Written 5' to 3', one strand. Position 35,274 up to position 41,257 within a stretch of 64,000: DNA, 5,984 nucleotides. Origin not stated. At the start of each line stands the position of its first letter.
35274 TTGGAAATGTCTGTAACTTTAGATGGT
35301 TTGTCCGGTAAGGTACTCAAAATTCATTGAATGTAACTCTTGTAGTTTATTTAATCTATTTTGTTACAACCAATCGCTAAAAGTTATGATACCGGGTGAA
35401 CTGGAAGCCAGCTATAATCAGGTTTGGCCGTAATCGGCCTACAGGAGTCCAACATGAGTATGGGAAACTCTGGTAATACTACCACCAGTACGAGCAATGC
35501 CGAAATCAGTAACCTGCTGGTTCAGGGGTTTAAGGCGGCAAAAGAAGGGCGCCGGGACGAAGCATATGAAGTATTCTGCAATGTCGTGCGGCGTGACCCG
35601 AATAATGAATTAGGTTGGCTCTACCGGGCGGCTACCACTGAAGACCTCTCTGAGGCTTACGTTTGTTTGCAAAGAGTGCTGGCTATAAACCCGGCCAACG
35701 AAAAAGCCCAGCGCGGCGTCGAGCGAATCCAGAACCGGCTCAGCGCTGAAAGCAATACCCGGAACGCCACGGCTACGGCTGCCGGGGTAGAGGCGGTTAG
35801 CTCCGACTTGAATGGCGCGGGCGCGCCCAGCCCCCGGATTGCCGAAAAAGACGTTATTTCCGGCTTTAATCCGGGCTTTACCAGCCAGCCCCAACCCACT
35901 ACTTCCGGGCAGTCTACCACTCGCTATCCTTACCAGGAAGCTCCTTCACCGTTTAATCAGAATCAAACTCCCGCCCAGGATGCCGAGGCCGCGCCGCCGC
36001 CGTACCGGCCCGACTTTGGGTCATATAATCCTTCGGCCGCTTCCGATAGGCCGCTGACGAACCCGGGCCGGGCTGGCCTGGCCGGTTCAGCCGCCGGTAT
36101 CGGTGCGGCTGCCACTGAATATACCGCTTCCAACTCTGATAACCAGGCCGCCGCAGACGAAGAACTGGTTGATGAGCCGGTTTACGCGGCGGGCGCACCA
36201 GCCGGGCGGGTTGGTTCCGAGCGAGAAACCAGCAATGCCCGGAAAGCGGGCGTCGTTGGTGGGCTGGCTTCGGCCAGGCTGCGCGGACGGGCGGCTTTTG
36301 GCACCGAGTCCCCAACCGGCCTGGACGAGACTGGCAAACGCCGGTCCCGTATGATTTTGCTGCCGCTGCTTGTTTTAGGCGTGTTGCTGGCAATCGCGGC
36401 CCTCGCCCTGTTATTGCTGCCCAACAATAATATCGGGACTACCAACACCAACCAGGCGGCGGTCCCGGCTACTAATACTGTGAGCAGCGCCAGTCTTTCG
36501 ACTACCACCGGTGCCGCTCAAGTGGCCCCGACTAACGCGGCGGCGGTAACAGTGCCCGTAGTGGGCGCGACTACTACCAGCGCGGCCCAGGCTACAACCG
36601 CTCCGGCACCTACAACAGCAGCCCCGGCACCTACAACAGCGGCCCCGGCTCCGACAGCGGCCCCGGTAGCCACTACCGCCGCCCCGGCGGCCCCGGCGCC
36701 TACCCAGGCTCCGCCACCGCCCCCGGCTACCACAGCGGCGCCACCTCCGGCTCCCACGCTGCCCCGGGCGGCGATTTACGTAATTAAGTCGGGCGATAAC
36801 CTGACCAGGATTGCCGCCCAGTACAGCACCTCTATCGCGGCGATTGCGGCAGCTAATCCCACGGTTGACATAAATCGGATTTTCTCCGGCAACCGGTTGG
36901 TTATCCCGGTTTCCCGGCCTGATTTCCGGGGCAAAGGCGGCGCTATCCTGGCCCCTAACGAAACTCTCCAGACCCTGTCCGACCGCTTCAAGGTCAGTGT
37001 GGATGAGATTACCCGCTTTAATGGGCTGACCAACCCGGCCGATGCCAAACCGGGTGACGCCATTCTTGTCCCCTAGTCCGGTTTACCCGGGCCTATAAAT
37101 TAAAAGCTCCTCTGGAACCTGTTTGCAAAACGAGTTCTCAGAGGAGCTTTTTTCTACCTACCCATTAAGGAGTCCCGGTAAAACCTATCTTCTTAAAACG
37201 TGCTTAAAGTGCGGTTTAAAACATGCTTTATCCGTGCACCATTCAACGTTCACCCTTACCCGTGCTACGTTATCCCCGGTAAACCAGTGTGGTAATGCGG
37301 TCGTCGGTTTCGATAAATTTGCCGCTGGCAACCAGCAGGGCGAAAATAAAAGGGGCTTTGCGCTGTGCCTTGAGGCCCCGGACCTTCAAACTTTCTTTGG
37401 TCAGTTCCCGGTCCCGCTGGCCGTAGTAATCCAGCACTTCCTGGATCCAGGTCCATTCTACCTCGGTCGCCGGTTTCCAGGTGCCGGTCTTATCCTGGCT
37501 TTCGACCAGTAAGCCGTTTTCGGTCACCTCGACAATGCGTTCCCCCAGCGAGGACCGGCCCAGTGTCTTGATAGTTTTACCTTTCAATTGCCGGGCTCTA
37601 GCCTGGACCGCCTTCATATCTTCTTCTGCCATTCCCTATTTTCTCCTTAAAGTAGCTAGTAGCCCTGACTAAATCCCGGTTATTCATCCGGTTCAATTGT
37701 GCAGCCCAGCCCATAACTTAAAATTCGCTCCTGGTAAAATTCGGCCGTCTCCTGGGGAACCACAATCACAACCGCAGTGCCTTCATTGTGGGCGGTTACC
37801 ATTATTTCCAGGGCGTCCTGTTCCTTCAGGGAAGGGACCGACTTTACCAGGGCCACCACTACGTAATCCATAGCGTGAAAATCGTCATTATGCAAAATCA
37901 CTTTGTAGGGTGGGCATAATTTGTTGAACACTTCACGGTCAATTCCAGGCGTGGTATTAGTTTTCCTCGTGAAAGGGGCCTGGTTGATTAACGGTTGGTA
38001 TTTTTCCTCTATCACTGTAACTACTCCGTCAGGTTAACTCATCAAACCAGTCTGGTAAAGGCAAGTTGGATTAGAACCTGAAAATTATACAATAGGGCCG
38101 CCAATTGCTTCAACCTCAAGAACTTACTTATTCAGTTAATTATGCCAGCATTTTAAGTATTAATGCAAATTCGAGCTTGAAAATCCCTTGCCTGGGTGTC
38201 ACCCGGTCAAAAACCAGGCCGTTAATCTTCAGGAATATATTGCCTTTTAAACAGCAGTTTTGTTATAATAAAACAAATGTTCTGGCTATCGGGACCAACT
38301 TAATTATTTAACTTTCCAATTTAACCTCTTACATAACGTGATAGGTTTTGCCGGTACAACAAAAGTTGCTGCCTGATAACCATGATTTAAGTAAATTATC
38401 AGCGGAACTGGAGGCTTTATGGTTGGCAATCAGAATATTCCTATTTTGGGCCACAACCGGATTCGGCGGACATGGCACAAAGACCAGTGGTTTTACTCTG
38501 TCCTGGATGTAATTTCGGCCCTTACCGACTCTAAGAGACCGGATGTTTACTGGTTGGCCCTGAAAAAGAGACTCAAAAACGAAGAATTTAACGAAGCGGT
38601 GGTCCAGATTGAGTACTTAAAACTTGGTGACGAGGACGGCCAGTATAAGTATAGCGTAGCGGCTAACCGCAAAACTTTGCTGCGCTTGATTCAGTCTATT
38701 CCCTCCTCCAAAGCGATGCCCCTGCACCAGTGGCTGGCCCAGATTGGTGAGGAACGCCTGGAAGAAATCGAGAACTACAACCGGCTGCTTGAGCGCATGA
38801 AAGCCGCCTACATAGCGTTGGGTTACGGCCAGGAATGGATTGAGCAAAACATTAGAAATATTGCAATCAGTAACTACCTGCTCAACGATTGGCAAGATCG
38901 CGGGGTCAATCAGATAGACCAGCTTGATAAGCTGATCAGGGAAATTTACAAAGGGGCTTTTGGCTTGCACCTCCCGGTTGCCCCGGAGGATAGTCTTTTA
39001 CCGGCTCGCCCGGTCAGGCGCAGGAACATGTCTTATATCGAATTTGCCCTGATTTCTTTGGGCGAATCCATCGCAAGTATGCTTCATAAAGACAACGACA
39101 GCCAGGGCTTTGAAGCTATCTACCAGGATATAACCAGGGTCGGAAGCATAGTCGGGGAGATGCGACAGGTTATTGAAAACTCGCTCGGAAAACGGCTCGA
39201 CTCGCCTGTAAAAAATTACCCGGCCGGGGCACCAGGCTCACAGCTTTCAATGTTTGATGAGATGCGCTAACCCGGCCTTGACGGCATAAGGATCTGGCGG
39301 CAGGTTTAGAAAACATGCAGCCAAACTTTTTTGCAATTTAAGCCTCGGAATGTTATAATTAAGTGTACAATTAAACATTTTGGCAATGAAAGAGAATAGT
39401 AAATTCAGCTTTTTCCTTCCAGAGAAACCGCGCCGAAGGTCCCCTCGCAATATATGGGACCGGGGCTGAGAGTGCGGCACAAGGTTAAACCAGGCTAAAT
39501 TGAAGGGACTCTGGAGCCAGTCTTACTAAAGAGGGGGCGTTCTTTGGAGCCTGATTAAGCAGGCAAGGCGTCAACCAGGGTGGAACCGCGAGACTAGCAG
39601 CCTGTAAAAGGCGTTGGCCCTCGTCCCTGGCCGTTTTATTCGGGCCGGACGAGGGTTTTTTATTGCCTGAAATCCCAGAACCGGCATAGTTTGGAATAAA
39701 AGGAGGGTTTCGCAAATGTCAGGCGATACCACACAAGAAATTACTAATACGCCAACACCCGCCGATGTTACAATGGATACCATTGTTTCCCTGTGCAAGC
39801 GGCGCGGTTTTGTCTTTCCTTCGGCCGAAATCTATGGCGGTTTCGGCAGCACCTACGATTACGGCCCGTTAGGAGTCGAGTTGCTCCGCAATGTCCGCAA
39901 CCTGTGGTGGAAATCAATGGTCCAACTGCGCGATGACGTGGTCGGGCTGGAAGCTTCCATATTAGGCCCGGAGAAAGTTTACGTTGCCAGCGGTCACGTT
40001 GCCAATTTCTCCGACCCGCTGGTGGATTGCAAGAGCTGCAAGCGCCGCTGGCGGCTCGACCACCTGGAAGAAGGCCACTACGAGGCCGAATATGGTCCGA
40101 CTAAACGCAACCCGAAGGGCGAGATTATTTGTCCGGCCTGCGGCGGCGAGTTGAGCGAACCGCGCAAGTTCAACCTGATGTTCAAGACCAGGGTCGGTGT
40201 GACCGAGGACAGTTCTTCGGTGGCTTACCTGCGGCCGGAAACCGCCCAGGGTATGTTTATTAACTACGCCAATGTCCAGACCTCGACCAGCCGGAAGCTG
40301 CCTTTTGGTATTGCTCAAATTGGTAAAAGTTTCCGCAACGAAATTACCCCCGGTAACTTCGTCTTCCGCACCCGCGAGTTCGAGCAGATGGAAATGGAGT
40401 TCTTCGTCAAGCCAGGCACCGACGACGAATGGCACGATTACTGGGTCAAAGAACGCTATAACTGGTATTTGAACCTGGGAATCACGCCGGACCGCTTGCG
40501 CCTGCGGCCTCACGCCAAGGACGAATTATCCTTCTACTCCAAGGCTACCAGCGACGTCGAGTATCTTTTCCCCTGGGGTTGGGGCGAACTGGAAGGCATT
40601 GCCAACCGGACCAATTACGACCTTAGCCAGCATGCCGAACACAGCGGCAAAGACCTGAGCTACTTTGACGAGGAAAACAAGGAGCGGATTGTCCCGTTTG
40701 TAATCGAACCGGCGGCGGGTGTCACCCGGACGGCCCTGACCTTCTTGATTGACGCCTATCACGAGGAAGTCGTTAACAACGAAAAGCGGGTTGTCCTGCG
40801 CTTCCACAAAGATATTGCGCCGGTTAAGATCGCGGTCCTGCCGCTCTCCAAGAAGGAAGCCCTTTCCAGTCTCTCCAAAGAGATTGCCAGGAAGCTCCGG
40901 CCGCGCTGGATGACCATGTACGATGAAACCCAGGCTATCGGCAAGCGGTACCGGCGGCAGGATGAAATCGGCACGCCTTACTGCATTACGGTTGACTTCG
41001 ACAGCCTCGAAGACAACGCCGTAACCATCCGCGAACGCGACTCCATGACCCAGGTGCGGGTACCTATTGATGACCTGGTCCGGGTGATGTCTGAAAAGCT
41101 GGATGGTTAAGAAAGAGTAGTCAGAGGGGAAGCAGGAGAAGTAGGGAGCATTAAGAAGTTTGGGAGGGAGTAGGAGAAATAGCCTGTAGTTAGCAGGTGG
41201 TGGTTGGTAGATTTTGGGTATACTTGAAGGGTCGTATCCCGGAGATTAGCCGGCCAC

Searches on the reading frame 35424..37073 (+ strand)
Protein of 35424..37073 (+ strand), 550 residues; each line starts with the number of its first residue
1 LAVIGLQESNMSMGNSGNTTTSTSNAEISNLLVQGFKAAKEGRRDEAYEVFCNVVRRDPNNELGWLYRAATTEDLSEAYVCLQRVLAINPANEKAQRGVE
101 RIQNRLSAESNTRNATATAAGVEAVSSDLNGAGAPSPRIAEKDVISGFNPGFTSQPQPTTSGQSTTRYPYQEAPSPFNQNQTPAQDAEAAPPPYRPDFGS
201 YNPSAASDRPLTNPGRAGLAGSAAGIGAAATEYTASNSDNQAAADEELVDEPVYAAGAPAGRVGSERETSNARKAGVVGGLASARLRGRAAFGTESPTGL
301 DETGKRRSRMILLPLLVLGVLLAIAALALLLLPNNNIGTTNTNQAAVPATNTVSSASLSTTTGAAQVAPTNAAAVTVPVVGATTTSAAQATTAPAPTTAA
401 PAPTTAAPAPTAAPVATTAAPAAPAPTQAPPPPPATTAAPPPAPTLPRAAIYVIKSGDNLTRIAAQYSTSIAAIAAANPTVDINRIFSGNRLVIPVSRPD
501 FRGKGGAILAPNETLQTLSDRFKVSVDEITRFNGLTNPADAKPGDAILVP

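Call 55: search_protein_families(library=pfam, proteins=[window:35424-37073:+])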
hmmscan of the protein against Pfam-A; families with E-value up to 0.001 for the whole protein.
window:35424-37073:+ (550 aa): 3 families
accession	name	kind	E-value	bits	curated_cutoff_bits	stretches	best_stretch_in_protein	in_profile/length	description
PF01476.26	LysM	-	2.5e-19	69.4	20.9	2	452-495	1-43/43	LysM domain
PF23446.1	LysM1_NFP_LYK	-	1.2e-05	26.5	36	0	513-550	16-54/60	NFP/LYK LysM1 domain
PF23473.1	LysM3_LYK4_5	-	0.00018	22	29.3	0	452-495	5-47/48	LYK4/5 LysM3 domain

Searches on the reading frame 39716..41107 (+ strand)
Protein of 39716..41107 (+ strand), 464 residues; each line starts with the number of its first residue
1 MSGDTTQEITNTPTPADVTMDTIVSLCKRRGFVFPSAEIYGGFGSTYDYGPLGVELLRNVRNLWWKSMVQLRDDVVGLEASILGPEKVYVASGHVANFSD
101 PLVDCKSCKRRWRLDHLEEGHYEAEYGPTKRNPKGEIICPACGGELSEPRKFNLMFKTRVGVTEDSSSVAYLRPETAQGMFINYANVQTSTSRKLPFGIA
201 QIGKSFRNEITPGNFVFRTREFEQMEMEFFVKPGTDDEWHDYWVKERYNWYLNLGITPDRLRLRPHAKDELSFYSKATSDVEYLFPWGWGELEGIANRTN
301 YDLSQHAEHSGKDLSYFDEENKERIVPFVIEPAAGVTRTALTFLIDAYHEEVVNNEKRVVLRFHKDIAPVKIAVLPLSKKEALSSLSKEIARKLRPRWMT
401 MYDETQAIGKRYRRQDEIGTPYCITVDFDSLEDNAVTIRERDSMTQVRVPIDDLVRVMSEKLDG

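Call 55: search_protein_families(library=pfam, proteins=[window:39716-41107:+])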
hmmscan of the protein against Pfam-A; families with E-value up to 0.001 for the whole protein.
window:39716-41107:+ (464 aa): 2 families
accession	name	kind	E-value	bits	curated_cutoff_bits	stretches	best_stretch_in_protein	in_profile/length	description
PF03129.25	HGTP_anticodon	-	2.6e-21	76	21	1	371-460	1-93/94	Anticodon binding domain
PF00587.30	tRNA-synt_2b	-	3.6e-12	47.2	29.3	1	168-340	9-172/179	tRNA synthetase class II core domain (G, H, P, S and T)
